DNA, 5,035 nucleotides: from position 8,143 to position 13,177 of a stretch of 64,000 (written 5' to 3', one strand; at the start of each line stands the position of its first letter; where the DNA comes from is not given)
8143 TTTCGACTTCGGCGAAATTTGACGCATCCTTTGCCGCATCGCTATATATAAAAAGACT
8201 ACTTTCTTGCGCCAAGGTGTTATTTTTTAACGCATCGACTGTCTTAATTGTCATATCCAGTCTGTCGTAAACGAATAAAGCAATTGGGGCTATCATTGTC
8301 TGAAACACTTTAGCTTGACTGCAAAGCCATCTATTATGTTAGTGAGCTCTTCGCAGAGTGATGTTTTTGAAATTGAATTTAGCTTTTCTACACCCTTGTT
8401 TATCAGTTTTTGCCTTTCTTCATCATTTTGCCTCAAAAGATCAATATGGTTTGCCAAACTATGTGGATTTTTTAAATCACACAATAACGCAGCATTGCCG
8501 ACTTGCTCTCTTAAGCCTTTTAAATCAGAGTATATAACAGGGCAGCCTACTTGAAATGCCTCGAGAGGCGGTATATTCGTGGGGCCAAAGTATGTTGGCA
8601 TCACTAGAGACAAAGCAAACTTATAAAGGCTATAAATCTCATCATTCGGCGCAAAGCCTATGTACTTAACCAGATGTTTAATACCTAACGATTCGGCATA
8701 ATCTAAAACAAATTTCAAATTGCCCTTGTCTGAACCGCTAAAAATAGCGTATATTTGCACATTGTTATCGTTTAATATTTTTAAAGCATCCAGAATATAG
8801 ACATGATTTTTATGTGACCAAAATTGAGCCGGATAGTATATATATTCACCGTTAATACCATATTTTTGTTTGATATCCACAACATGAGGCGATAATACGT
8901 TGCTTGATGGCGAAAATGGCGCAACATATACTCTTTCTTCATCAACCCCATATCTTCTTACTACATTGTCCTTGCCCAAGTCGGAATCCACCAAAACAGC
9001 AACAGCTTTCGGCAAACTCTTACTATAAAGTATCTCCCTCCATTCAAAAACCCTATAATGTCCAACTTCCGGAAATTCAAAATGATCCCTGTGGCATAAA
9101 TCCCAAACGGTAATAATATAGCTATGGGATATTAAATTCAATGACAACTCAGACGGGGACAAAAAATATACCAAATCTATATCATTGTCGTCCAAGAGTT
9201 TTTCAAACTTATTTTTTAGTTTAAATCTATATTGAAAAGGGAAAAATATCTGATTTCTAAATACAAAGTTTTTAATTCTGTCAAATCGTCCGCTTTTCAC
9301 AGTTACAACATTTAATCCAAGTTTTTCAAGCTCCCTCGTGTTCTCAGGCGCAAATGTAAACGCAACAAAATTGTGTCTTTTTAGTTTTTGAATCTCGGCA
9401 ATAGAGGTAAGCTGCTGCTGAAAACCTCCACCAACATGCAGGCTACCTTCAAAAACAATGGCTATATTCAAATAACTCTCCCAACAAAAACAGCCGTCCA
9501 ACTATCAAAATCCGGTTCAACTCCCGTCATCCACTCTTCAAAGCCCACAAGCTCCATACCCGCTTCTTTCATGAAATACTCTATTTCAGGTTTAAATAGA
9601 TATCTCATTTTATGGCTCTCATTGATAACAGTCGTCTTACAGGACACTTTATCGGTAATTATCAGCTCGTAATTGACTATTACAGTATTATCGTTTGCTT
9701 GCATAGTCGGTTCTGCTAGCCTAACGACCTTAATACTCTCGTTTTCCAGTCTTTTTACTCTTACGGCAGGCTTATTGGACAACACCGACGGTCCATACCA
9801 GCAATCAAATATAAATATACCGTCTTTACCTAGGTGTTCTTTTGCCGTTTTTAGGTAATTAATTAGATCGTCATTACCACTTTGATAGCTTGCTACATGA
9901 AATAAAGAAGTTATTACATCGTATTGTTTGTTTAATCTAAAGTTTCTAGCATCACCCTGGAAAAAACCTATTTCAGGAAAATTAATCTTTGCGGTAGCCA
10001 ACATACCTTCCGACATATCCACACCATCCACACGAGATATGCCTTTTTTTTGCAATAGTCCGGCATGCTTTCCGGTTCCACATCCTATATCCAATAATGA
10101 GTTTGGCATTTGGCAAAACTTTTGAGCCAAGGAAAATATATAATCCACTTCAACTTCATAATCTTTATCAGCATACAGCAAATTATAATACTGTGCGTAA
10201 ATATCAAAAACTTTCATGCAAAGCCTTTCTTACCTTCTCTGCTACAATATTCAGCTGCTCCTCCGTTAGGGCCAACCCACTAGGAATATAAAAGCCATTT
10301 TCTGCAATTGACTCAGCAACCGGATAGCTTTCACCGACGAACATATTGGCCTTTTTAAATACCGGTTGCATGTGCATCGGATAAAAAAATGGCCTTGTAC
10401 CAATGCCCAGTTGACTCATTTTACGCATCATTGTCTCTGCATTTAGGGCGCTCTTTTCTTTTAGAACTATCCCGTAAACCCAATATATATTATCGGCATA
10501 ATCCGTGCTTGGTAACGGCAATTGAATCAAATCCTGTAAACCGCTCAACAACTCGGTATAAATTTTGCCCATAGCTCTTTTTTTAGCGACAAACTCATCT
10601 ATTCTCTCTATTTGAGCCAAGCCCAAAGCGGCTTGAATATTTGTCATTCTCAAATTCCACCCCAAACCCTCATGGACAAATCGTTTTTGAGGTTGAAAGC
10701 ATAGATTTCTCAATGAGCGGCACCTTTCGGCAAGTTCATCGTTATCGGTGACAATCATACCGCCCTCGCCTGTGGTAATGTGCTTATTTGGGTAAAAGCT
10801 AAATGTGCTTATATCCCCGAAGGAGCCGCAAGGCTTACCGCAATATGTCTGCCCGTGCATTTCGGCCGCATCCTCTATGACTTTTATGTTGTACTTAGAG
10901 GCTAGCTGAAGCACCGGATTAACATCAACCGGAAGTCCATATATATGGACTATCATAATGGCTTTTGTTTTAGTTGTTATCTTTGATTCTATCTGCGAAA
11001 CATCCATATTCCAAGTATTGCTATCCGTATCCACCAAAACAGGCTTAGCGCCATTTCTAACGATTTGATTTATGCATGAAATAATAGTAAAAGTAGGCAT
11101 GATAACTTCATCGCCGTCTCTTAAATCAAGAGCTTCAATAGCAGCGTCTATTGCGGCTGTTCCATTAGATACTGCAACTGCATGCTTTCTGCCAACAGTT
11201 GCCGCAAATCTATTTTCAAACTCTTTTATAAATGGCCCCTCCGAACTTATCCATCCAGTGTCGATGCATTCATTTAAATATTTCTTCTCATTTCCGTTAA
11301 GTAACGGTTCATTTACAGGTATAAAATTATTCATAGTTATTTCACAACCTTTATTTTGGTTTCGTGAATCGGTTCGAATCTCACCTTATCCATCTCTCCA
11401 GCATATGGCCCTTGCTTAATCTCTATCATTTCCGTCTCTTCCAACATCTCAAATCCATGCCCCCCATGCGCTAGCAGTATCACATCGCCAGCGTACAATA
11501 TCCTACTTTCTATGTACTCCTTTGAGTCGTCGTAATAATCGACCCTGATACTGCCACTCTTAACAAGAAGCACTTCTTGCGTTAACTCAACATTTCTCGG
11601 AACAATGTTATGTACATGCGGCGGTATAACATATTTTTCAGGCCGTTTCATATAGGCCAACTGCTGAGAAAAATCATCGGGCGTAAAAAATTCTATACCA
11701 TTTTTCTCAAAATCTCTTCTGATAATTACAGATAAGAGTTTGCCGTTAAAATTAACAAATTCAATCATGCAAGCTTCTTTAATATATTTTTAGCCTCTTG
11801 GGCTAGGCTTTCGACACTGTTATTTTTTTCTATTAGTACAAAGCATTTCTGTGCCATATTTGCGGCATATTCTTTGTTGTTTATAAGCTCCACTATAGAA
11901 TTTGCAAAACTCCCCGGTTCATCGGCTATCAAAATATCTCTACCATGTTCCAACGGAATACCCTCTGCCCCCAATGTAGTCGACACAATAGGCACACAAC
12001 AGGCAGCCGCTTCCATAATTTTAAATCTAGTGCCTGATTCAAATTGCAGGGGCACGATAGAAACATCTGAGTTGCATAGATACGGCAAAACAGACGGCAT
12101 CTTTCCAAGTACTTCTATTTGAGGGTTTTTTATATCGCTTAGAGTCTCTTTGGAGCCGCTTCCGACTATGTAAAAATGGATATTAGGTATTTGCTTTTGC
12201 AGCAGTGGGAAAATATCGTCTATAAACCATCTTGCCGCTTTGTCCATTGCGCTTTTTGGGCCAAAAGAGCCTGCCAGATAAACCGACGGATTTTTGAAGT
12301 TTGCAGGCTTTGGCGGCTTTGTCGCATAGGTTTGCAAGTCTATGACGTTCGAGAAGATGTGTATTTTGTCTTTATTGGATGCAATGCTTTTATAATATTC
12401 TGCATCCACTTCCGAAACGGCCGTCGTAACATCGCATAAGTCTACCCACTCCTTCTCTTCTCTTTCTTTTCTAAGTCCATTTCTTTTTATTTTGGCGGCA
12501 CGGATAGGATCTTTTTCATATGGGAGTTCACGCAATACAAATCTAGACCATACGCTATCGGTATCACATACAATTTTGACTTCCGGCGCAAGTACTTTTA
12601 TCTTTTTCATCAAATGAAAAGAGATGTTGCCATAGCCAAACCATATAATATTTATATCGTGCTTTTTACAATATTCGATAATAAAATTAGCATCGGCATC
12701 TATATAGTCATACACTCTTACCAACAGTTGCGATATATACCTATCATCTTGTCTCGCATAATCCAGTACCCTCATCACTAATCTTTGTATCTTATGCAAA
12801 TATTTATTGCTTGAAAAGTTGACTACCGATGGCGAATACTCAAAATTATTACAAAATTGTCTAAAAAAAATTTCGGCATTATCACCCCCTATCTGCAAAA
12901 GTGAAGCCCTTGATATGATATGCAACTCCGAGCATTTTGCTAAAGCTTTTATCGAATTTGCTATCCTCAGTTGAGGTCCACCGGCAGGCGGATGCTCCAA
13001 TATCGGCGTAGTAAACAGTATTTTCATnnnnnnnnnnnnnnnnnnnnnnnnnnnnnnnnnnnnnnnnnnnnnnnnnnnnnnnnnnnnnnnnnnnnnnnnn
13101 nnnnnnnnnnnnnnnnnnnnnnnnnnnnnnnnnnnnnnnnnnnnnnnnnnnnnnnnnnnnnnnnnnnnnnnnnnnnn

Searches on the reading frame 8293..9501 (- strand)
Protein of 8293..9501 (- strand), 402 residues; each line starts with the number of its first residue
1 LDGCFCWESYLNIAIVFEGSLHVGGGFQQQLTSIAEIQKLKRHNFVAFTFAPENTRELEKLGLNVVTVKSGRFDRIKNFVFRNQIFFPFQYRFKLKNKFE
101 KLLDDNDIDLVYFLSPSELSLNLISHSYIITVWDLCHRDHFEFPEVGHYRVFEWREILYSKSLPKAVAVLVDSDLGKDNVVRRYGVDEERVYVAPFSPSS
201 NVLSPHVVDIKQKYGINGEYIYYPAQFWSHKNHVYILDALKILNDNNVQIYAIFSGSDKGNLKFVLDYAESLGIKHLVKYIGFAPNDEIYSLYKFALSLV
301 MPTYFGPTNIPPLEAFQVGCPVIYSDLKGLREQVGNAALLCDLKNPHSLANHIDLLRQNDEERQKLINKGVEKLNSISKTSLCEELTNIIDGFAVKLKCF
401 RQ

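Call 7: search_protein_families(library=ncbifam, proteins=[window:8293-9501:-], max_evalue=0.00001)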
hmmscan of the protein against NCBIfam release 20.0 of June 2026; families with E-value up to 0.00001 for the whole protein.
window:8293-9501:- (402 aa): 7 families
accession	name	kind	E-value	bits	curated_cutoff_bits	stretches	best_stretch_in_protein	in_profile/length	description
TIGR03449.1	mycothiol_MshA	equivalog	4e-12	45.8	462.5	1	247-387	255-397/406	D-inositol-3-phosphate glycosyltransferase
NF041876.1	EPS_EpsE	equivalog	8.8e-11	41.7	400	1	225-374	221-376/389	exopolysaccharide biosynthesis GT4 family glycosyltransferase EpsE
NF041010.1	glycosy_Agl16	equivalog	2.7e-09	36.4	575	1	160-366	131-324/352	glycosylation protein Agl16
TIGR04047.1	MSMEG_0565_glyc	hypoth_equivalog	1.4e-06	27.7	259.85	1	161-373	134-354/373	MSMEG_0565 family glycosyltransferase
TIGR02149.1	glgA_Coryne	subfamily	1.4e-06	27.7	302.4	1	148-374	130-370/391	glycogen synthase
TIGR04063.1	stp3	hypoth_equivalog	2.2e-06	26.8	442.05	1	165-371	157-372/397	TIGR04063 family PEP-CTERM/XrtA system glycosyltransferase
NF038295.1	EPS_HpsP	equivalog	3.6e-06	26.2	550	1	160-366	149-359/388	hormogonium polysaccharide biosynthesis glycosyltransferase HpsP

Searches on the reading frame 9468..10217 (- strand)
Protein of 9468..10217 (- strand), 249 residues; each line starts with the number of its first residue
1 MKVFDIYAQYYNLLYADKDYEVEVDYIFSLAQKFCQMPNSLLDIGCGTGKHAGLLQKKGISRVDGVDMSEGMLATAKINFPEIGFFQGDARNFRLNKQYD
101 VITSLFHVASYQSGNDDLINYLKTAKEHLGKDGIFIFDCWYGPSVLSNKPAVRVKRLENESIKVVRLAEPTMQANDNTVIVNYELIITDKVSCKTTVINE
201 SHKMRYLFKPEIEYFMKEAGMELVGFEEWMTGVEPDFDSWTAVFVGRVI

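Call 7: search_protein_families(library=ncbifam, proteins=[window:9468-10217:-], max_evalue=0.00001)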
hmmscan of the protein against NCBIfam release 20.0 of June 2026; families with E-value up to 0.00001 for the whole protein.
window:9468-10217:- (249 aa): 9 families
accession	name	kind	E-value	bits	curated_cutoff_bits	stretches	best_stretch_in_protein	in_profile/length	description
NF002463.0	PRK01683.1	equivalog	4.3e-11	42.9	297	1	30-113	24-105/258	trans-aconitate 2-methyltransferase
TIGR02072.1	BioC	equivalog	1.1e-10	41.8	184.95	1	36-137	33-132/244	malonyl-ACP O-methyltransferase BioC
NF043040.1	corrin_prot_MT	hypoth_equivalog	1.3e-09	37.9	180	1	31-136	35-146/216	corrinoid protein-associated methyltransferase CpaM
NF041820.1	daptide_MTase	equivalog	1.5e-09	37.7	175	1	3-222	3-223/243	daptide-type RiPP biosynthesis methyltransferase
NF001244.0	PRK00216.1-5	equivalog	1.6e-08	34.1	216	1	36-103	47-123/236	bifunctional demethylmenaquinone methyltransferase/2-methoxy-6-polyprenyl-1,4-benzoquinol methylase UbiE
TIGR01934.1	MenG_MenH_UbiE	subfamily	5.1e-08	32.5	158.35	1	36-106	38-114/223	ubiquinone/menaquinone biosynthesis methyltransferase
NF045667.1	MTase_DVU1556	equivalog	3e-07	30.1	155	1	38-96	23-81/213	DVU_1556 family methyltransferase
TIGR01983.1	UbiG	equivalog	3.2e-06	26.6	102.95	1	38-105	50-123/228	bifunctional 2-polyprenyl-6-hydroxyphenol methylase/3-demethylubiquinol 3-O-methyltransferase UbiG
NF008686.0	PRK11705.1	equivalog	4.4e-06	26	400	1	39-138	169-266/383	cyclopropane fatty acyl phospholipid synthase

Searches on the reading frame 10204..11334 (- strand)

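Call 7: search_protein_families(library=ncbifam, proteins=[window:10204-11334:-], max_evalue=0.00001)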
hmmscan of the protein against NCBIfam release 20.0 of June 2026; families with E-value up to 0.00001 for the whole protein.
window:10204-11334:- (376 aa): 20 families
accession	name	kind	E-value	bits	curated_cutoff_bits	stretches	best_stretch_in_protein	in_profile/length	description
TIGR04181.1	NHT_00031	hypoth_equivalog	1e-101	340.4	420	1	5-353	1-359/359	LegC family aminotransferase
TIGR03588.1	PseC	equivalog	9.1e-76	255.2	423.5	1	18-372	15-380/380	UDP-4-amino-4,6-dideoxy-N-acetyl-beta-L-altrosamine transaminase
NF011936.0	PRK15407.1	equivalog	1e-71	241.9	423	2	5-210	37-249/440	lipopolysaccharide biosynthesis protein RfbH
NF008658.2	PRK11658.1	equivalog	4.2e-67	226.4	631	1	1-329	1-336/379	UDP-4-amino-4-deoxy-L-arabinose aminotransferase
NF008687.0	PRK11706.1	equivalog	1.6e-66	224.6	375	1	5-371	2-373/375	dTDP-4-amino-4,6-dideoxygalactose transaminase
TIGR02379.1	ECA_wecE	subfamily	1.9e-60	204.6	434.85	1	4-368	1-371/376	dTDP-4-amino-4,6-dideoxy-D-glucose transaminase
TIGR04427.1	PLP_DesI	equivalog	2.4e-60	204.7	650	1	20-372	38-383/390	dTDP-4-dehydro-6-deoxyglucose aminotransferase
NF005816.0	PRK07682.1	equivalog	8.1e-09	34.6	620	1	33-130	73-171/390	aminotransferase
NF005817.0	PRK07683.1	equivalog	8.4e-09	34.6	575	1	53-129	92-168/387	aminotransferase A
NF004770.0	PRK06108.1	subfamily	4.2e-08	32.4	422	1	39-128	86-176/396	pyridoxal phosphate-dependent aminotransferase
TIGR01325.1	O_suc_HS_sulf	equivalog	1.4e-07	30.5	510.05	1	31-203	51-222/380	O-succinylhomoserine sulfhydrylase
NF004975.0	PRK06348.1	equivalog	2.7e-07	29.9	549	1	36-128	76-168/384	pyridoxal phosphate-dependent aminotransferase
NF041091.1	asp_aminotase_Arch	equivalog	3.5e-07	29.4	550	1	50-128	87-166/376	aspartate aminotransferase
NF006230.0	PRK08363.1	equivalog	9.8e-07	27.9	534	1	53-155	96-205/398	alanine aminotransferase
NF005305.0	PRK06836.1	equivalog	1e-06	28.3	376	1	37-129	86-177/396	pyridoxal phosphate-dependent aminotransferase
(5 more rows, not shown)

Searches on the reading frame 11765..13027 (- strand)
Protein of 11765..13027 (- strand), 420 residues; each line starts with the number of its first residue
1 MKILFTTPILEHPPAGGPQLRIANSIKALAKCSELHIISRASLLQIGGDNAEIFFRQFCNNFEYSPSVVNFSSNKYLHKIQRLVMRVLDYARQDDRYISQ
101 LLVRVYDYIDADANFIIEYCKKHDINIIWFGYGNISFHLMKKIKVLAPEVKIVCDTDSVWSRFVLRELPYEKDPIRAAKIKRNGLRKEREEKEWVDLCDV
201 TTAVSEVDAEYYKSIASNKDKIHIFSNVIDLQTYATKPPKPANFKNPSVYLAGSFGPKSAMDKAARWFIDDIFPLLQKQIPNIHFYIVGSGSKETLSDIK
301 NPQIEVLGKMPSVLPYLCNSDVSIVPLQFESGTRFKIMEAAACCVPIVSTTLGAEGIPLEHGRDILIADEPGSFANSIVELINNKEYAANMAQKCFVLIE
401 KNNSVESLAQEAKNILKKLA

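Call 6: search_protein_families(library=ncbifam, proteins=[window:11765-13027:-], max_evalue=0.00001)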
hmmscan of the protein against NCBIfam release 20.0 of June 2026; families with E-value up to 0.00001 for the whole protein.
window:11765-13027:- (420 aa): 4 families
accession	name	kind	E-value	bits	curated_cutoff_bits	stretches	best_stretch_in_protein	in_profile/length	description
TIGR03087.1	stp1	hypoth_equivalog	1.6e-34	119.8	316.65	1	177-407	152-385/397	TIGR03087 family PEP-CTERM/XrtA system glycosyltransferase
TIGR03999.1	thiol_BshA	equivalog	1.1e-08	34.4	273.7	1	198-415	145-369/375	N-acetyl-alpha-D-glucosaminyl L-malate synthase BshA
NF047684.1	TeichurnBiosyTuaC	equivalog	2.7e-06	26.6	550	1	286-415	251-385/391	teichuronic acid biosynthesis protein TuaC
TIGR03088.1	stp2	hypoth_equivalog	6e-06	25.5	409.05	1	271-417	215-371/374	TIGR03088 family PEP-CTERM/XrtA system glycosyltransferase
